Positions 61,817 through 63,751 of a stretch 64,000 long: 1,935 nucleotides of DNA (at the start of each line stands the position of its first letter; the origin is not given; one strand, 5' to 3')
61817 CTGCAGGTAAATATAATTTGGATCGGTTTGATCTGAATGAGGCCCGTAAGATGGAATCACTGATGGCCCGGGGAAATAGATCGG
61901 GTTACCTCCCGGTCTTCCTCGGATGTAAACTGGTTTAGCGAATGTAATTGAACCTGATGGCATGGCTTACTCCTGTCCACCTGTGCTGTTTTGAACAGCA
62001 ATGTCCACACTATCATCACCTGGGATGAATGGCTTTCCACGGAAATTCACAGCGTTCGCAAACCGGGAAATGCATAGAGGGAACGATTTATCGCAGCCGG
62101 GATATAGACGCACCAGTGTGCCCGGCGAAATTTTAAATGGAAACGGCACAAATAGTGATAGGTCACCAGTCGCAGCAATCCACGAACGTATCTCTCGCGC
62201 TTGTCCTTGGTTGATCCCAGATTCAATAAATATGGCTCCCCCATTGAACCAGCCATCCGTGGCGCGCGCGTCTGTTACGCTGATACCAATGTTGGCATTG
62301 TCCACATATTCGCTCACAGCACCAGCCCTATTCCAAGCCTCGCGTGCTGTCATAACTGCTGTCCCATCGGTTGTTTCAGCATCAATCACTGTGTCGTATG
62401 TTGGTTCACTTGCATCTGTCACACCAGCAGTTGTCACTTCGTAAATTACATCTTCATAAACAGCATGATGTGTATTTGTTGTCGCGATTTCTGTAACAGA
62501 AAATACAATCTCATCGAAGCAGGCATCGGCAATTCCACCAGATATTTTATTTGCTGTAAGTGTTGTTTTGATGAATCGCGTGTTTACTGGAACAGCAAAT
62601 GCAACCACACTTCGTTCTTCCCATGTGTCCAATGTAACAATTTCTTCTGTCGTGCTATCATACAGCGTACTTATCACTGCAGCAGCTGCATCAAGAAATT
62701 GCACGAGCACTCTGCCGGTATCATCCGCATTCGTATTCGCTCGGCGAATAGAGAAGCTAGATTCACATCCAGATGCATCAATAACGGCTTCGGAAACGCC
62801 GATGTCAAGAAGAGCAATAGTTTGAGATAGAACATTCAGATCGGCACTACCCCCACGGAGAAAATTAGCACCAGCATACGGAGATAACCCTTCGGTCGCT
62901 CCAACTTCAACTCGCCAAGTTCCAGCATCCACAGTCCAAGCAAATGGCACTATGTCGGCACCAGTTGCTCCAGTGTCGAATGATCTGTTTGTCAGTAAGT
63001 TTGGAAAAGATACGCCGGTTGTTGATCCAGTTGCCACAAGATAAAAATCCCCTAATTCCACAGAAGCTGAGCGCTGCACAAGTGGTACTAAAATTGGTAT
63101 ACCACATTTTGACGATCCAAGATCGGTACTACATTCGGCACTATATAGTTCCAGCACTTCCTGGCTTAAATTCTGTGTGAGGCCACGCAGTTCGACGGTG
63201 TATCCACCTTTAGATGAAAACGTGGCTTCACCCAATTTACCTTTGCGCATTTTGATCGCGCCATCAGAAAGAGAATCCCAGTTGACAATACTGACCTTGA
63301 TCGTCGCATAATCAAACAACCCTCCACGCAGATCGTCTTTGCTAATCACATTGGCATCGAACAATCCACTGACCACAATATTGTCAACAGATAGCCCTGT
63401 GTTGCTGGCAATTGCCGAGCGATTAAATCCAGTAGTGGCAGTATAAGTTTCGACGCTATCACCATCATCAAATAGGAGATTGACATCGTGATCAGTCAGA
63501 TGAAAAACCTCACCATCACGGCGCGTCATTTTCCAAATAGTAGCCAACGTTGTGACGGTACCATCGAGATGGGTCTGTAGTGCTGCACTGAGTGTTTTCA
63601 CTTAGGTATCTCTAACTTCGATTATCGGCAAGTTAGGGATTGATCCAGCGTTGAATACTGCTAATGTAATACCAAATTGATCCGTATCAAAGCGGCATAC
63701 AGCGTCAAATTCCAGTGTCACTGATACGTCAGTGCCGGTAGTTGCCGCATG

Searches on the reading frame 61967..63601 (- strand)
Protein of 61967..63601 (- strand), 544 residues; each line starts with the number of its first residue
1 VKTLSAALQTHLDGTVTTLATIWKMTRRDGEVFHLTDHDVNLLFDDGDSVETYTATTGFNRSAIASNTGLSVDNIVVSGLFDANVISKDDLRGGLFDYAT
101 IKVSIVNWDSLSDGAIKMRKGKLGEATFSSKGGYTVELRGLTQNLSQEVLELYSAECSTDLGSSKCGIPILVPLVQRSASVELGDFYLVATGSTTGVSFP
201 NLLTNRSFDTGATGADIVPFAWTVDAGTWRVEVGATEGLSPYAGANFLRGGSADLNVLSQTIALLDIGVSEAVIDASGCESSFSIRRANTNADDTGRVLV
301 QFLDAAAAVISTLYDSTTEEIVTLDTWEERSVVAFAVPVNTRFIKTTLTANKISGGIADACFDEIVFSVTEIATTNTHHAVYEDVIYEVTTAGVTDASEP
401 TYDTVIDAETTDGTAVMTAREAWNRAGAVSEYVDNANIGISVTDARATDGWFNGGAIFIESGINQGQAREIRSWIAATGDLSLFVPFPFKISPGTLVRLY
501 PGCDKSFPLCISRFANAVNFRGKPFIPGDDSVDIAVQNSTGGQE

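Call 21: search_protein_families(library=phrogs, proteins=[window:61967-63601:-])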
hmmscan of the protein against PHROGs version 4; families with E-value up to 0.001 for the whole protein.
window:61967-63601:- (544 aa): 4 families
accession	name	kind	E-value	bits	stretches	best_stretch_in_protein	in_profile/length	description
phrog_778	-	tail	9e-51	174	1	1-534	1-271/287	tail assembly protein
phrog_15205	-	tail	1.5e-08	34.6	1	418-530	351-459/467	tail assembly protein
phrog_6040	-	unknown function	0.00052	19.1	0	379-533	768-914/923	-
phrog_28246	-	tail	0.00054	21.3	0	441-531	46-133/140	tail assembly protein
